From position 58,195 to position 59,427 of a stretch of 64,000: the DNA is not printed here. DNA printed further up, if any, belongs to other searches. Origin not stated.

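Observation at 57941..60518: Receiver / KaiC-like ATPase / ExeA(PEP-CTERM-type) ATPase / membrane protein operon, divergent from the EPS synthase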

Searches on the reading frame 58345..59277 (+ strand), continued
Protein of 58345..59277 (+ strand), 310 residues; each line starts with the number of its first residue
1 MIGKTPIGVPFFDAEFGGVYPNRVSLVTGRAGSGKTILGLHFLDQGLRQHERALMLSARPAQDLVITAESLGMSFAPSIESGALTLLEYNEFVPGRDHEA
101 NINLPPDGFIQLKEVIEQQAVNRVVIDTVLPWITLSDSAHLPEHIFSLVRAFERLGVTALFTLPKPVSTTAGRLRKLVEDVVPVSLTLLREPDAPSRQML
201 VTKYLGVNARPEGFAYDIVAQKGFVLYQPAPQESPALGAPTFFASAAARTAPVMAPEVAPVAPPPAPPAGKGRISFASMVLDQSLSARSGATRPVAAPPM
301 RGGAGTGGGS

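Call 76: find_related_loci(query=A5, collection=metagenome_contigs, flank=10000)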
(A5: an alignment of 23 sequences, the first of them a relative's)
Query A5 (471 aa) in metagenome_contigs; peptide patterns used: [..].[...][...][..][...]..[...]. (x = any residue, [..] = any of these).
69 stretches matched a pattern; 36 encode a relative of the query (tblastn E <= 1e-3); 36 distinct loci.
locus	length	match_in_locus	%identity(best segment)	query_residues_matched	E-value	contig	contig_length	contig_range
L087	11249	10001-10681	52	1-227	5e-77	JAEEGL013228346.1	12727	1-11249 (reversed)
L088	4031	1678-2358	48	1-227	5e-71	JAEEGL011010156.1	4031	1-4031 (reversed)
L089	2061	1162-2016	43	1-282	1e-71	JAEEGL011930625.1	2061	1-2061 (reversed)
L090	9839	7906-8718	45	6-274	6e-68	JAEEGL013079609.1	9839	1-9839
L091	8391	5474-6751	37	6-426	3e-67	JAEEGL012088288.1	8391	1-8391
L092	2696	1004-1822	46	4-274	2e-68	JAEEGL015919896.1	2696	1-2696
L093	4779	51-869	46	4-274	2e-66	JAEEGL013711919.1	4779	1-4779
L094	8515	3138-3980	46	1-278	6e-66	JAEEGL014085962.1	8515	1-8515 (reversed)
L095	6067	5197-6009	45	6-273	3e-65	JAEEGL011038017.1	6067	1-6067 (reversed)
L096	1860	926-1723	46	6-268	2e-67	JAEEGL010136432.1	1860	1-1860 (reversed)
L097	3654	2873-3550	48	4-227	4e-64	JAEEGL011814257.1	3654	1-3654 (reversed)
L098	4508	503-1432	41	6-321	4e-64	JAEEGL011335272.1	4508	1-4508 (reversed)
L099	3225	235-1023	46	6-265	1e-63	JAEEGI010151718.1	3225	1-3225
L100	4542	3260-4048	45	6-265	3e-62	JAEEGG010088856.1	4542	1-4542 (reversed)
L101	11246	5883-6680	46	6-268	2e-62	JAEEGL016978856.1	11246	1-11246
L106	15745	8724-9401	48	4-227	6e-56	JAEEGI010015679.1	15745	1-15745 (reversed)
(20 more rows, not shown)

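Call 79: search_protein_families(library=pfam, proteins=[L106:4828-6474:+, L106:6342-7658:+, L106:7883-8695:+, L106:8709-9860:+, L106:9863-10699:+, L106:10711-11073:+, L106:11090-13081:+, L106:13081-15228:+], max_evalue=0.001)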
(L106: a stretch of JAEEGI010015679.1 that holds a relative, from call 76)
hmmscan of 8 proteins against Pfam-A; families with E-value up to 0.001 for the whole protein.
L106:4828-6474:+ (548 aa): 4 families
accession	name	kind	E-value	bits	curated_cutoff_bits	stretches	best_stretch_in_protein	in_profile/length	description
PF00437.27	T2SSE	-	5.5e-128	427.2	24.9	1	160-542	4-368/370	Type II/IV secretion system protein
PF05157.20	MshEN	-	7.6e-12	45.5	23.1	1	51-123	15-89/90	MshEN domain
PF25199.1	nSTAND_NTPase5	-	7.5e-05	23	34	1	283-347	25-91/145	Novel STAND NTPase 5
PF13191.12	AAA_16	-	0.00036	21.5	32.6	0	290-381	16-99/167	AAA ATPase domain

L106:6342-7658:+ (438 aa): 1 family
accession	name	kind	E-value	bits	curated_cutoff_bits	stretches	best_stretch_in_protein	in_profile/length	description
PF00482.28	T2SSF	-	1.2e-36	125.8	25.2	2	306-427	1-124/125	Type II secretion system (T2SS), protein F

L106:7883-8695:+ (270 aa): 2 families
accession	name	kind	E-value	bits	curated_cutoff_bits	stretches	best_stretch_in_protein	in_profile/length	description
PF00072.30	Response_reg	-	3.1e-20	72.9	30.2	1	15-127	1-110/111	Response regulator receiver domain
PF08448.16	PAS_4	-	8.4e-05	23.2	23.1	1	158-262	1-109/110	PAS fold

L106:8709-9860:+ (383 aa): 1 family
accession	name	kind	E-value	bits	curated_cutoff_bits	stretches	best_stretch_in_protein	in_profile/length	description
PF06745.19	ATPase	-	2e-10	40.9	26.6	1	9-181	2-177/231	KaiC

L106:9863-10699:+ (278 aa): 6 families
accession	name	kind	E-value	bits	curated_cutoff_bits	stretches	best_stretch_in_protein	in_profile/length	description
PF13401.12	AAA_22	-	3.4e-14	53.7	27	1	41-173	3-126/130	AAA domain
PF01637.24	ATPase_2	-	3.4e-07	30.7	33.2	1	45-241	22-225/225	ATPase domain predominantly from Archaea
PF13604.12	AAA_30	-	0.00046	20.4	27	0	38-146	13-110/191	AAA domain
PF00004.35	AAA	-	0.00053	20.9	21.2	0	47-158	2-98/131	ATPase family associated with various cellular activities (AAA)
PF13245.12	AAA_19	-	0.00059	20.5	25.1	0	44-141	12-107/134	AAA domain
PF13173.12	AAA_14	-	0.00075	20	27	0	46-197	5-124/129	AAA domain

L106:10711-11073:+ (120 aa): 0 families

L106:11090-13081:+ (663 aa): 2 families
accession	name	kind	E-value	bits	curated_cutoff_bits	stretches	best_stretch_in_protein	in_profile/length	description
PF02638.21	GHL10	-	1.1e-10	41.6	27.9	1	533-601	203-272/311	Glycosyl hydrolase-like 10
PF13200.12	DUF4015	-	1.3e-08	34.8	27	1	483-599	110-232/313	Putative glycosyl hydrolase domain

L106:13081-15228:+ (715 aa): 5 families
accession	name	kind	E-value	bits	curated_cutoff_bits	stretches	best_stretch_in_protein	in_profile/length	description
PF03142.21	Chitin_synth_2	-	2e-25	89.9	27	1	254-408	200-375/527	Chitin synthase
PF00535.33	Glycos_transf_2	-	5e-23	82.3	23.3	1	176-340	1-162/168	Glycosyl transferase family 2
PF13641.12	Glyco_tranf_2_3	-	8.7e-22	78.7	27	1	173-405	1-229/230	Glycosyltransferase like family 2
PF13632.12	Glyco_trans_2_3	-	5.4e-07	30.1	27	1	260-439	3-182/198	Glycosyl transferase family group 2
PF13506.12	Glyco_transf_21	-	5.2e-06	26.5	21.7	1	254-405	29-174/174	Glycosyl transferase family 21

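Call 82: search_protein_families(library=pfam, proteins=[P0256, P0261, P0276, P0287, P0266, P0285, P0298, P0238, P0258, P0247], max_evalue=0.01)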
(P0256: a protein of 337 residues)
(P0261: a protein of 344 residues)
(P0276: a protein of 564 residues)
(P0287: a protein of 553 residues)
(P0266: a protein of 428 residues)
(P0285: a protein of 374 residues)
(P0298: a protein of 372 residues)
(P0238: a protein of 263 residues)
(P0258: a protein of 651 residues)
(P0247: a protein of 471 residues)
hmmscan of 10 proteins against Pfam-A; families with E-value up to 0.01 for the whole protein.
P0256 (337 aa): 4 families
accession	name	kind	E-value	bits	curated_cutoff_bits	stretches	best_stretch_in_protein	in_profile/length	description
PF06745.19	ATPase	-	1.3e-17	64.4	26.6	1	116-272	1-165/231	KaiC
PF13191.12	AAA_16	-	6.6e-05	23.9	32.6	1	127-260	16-161/167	AAA ATPase domain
PF13481.12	AAA_25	-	0.0005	20.2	27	1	131-262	31-181/195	AAA domain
PF13401.12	AAA_22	-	0.0039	17.9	27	1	133-200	5-65/130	AAA domain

P0261 (344 aa): 3 families
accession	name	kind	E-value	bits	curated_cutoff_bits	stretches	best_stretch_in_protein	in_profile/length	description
PF06745.19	ATPase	-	7.9e-14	52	26.6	1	127-305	3-188/231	KaiC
PF13191.12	AAA_16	-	7.1e-05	23.8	32.6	1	130-201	10-75/167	AAA ATPase domain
PF14417.12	MEDS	-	0.00074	19.8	29.8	1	159-221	17-80/161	MEDS: MEthanogen/methylotroph, DcmR Sensory domain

P0276 (564 aa): 3 families
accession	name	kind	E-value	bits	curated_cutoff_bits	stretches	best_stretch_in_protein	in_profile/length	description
PF06745.19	ATPase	-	4.5e-23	82.3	26.6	1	7-207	2-207/231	KaiC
PF00072.30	Response_reg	-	1.5e-06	28.8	30.2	1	256-365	1-110/111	Response regulator receiver domain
PF00990.26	GGDEF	-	0.0004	20.6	23.8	1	461-552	55-147/161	Diguanylate cyclase, GGDEF domain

P0287 (553 aa): 1 family
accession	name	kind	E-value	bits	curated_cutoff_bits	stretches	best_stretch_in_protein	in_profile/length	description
PF06745.19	ATPase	-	1.6e-21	77.2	26.6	1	9-205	7-205/231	KaiC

P0266 (428 aa): 2 families
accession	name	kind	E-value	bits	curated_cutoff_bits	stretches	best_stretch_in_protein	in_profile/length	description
PF06745.19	ATPase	-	3.2e-30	105.6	26.6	1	7-229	1-225/231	KaiC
PF00990.26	GGDEF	-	7.4e-07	29.5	23.8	1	329-424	60-157/161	Diguanylate cyclase, GGDEF domain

P0285 (374 aa): 5 families
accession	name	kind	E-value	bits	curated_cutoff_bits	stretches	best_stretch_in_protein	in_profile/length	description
PF06745.19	ATPase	-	2.2e-32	112.7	26.6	1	33-247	2-228/231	KaiC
PF13481.12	AAA_25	-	0.0032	17.6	27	0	32-175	15-177/195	AAA domain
PF17049.10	AEP1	-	0.0034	17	27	1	293-332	7-46/396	ATPase expression protein 1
PF08676.16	MutL_C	-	0.0043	17.2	25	0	87-141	63-116/142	MutL C terminal dimerisation domain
PF13191.12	AAA_16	-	0.005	17.8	32.6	0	49-164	24-156/167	AAA ATPase domain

P0298 (372 aa): 4 families
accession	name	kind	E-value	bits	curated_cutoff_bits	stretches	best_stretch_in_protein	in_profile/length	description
PF06745.19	ATPase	-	2.4e-34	119.2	26.6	1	4-222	1-223/231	KaiC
PF00990.26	GGDEF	-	7.9e-05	22.9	23.8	1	246-349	15-132/161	Diguanylate cyclase, GGDEF domain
PF17853.6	GGDEF_2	-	0.00056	20.6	24.5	0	261-348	20-95/116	GGDEF-like domain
PF13401.12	AAA_22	-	0.0093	16.7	27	0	20-79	4-63/130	AAA domain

P0238 (263 aa): 1 family
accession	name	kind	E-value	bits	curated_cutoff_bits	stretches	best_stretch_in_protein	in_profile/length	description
PF06745.19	ATPase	-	3.4e-13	50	26.6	1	6-195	2-194/231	KaiC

P0258 (651 aa): 7 families
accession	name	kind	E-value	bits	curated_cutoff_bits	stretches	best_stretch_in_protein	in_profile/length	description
PF06745.19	ATPase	-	1.1e-21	77.7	26.6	1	8-224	2-219/231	KaiC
PF13401.12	AAA_22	-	2.1e-15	57.6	27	1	411-540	7-127/130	AAA domain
PF13481.12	AAA_25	-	7e-06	26.2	27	0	21-157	30-175/195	AAA domain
PF13173.12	AAA_14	-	5.8e-05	23.5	27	0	413-566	6-127/129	AAA domain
PF13191.12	AAA_16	-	0.0011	19.9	32.6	0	410-438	25-57/167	AAA ATPase domain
PF05621.17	TniB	-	0.0079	16.1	22.4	0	388-508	10-137/189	Bacterial TniB protein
PF01637.24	ATPase_2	-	0.0085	16.3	33.2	0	29-67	25-63/225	ATPase domain predominantly from Archaea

P0247 (471 aa): 1 family
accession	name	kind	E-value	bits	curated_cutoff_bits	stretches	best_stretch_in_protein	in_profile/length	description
PF06745.19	ATPase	-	1.6e-16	60.9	26.6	1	7-212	2-212/231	KaiC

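Call 85: fold_search(model_id=the predicted structure, library=pdb)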
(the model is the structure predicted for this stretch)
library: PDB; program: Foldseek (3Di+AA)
matches with E <= 10: 1957; with E <= 0.001: 1031
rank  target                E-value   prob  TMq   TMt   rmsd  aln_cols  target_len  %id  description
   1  8zn5_F                5.4e-17  1.00  0.61  0.43   3.2       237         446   22  Crystal Structure of Designed Clock Protein KaiC (released 2025-04-16)
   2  8fwi_A                5.4e-17  1.00  0.61  0.36   4.1       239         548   27  Structure of dodecameric KaiC-RS-S413E/S414E solved by cryo-EM (released 2023-03-22)
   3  8zn5_J                7.8e-17  1.00  0.59  0.42   3.7       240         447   22  Crystal Structure of Designed Clock Protein KaiC (released 2025-04-16)
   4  8zn5_C                8.9e-17  1.00  0.60  0.41   3.9       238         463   23  Crystal Structure of Designed Clock Protein KaiC (released 2025-04-16)
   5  8dba_L                1.3e-16  1.00  0.59  0.38   4.1       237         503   25  Crystal structure of dodecameric KaiC (released 2023-03-22)
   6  7dxq_E                1.8e-16  1.00  0.59  0.41   3.7       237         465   22  Crystal Structure of Cyanobacterial Circadian Clock Protein KaiC (released 2022-04-27)
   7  8dba_K                2.0e-16  1.00  0.59  0.37   3.7       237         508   24  Crystal structure of dodecameric KaiC (released 2023-03-22)
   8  4tl6_C                2.4e-16  1.00  0.59  0.80   3.6       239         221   20  Crystal structure of N-terminal domain of KaiC (released 2015-07-01)
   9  3s1a_C                2.9e-16  1.00  0.63  0.41   2.9       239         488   21  Crystal structure of the phosphorylation-site double mutant S431E/T432E of the KaiC circadian clock protein (released 2011-09-21)
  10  4ijm_A                2.9e-16  1.00  0.61  0.39   3.2       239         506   21  Crystal structure of circadian clock protein KaiC A422V mutant (released 2013-02-13)
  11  7s65_A                3.1e-16  1.00  0.61  0.42   3.4       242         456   22  Compressed conformation of nighttime state KaiC (released 2021-09-22)
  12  8db3_A                4.5e-16  1.00  0.62  0.45   3.0       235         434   26  Crystal structure of KaiC with truncated C-terminal coiled-coil domain (released 2023-03-22)
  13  8dba_C                4.5e-16  1.00  0.60  0.38   2.8       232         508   26  Crystal structure of dodecameric KaiC (released 2023-03-22)
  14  8dba_F                4.5e-16  1.00  0.60  0.38   3.6       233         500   26  Crystal structure of dodecameric KaiC (released 2023-03-22)
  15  4tld_E                4.5e-16  1.00  0.59  0.82   3.2       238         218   20  Crystal structure of N-terminal C1 domain of KaiC (released 2015-07-01)
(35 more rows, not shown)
